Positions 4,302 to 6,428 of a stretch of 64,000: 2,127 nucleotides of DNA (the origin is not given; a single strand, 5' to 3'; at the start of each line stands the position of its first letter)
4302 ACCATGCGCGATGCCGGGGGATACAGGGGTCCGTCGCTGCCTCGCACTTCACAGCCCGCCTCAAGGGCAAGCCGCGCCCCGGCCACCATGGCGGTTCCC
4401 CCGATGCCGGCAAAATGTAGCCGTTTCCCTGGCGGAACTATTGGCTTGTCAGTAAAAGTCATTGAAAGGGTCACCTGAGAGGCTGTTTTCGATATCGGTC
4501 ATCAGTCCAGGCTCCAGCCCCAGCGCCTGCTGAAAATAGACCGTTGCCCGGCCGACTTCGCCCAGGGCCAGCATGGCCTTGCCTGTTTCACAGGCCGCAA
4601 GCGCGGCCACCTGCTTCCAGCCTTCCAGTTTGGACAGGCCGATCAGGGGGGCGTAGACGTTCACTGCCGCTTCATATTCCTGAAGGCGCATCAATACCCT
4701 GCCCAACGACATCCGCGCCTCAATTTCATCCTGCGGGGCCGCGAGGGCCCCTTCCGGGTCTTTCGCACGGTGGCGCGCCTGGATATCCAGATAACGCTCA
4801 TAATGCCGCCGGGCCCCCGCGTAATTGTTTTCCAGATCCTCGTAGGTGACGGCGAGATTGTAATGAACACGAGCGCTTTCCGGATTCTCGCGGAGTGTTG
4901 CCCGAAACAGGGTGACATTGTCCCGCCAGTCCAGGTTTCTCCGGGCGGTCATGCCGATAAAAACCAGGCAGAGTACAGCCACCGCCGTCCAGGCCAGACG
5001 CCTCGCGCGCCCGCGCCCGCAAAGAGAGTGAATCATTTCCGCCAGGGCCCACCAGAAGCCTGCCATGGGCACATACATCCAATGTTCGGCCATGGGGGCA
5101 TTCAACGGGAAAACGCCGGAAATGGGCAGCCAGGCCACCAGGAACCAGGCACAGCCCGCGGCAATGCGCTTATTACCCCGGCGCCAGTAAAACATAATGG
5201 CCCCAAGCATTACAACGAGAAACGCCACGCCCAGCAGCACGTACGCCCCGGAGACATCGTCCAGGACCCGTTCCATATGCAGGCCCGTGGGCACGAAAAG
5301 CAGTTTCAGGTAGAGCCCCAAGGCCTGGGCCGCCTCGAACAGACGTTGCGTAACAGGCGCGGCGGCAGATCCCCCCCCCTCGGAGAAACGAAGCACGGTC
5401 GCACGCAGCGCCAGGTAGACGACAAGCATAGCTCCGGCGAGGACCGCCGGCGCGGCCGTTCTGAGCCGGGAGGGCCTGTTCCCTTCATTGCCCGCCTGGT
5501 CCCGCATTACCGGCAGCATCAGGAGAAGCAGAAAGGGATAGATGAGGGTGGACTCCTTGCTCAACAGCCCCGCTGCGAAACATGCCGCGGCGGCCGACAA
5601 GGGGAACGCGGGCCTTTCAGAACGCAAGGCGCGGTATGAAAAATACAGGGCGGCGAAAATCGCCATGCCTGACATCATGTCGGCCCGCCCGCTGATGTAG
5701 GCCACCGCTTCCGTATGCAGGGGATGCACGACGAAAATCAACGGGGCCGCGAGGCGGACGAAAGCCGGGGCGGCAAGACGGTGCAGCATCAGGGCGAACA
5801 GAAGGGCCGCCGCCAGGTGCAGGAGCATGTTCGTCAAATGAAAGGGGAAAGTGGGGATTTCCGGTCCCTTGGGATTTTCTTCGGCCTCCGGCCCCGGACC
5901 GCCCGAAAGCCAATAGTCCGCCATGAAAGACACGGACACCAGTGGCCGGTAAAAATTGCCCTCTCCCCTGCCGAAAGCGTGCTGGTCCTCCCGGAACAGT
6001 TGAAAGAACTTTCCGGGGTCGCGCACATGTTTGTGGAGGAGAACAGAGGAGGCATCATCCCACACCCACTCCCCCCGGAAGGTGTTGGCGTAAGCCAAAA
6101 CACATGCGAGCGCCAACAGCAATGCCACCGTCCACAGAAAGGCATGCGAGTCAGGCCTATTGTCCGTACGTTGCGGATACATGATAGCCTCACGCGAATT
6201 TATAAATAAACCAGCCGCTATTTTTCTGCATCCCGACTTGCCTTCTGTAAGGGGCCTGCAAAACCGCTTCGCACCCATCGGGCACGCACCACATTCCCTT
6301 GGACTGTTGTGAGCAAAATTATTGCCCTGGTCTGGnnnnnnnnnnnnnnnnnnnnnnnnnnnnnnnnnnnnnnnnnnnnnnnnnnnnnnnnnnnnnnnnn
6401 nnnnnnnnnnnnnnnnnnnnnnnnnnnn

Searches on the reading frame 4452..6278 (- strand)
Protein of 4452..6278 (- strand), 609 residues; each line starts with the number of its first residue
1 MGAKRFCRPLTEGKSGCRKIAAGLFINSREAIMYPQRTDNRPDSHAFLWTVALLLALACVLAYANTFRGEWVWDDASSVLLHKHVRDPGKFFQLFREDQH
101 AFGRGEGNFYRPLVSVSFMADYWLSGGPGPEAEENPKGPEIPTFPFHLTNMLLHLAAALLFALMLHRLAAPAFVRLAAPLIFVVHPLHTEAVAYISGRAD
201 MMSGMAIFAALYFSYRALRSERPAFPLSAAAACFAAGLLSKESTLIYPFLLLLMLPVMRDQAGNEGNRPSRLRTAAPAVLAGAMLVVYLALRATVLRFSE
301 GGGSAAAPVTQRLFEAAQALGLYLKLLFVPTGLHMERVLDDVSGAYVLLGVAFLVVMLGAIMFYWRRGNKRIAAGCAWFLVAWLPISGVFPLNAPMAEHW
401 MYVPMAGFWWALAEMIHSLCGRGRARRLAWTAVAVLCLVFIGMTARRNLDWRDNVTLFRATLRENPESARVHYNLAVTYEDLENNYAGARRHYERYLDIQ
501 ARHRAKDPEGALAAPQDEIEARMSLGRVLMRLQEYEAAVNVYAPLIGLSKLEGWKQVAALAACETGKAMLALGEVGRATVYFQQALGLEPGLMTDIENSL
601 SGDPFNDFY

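Call 24: search_protein_families(library=pfam, proteins=[window:4452-6278:-], max_evalue=0.001)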
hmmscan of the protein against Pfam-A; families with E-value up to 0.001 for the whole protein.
window:4452-6278:- (609 aa): 7 families
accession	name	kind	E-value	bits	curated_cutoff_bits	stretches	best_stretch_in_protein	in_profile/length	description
PF13432.12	TPR_16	-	1.2e-06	29.3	32.7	1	442-499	4-60/65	Tetratricopeptide repeat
PF07719.23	TPR_2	-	1.3e-06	28.5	27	0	469-499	1-30/34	Tetratricopeptide repeat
PF14559.12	TPR_19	-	3.3e-06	27.8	25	0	457-502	13-57/68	Tetratricopeptide repeat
PF13181.12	TPR_8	-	2.3e-05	24.7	25.7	0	520-542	2-24/34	Tetratricopeptide repeat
PF13424.12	TPR_12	-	6.3e-05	23.5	30.1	0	458-500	33-75/77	Tetratricopeptide repeat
PF00515.34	TPR_1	-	7e-05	22.9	27.8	0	469-499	1-30/34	Tetratricopeptide repeat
PF13176.12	TPR_7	-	0.00036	20.8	27.9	0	524-543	4-23/36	Tetratricopeptide repeat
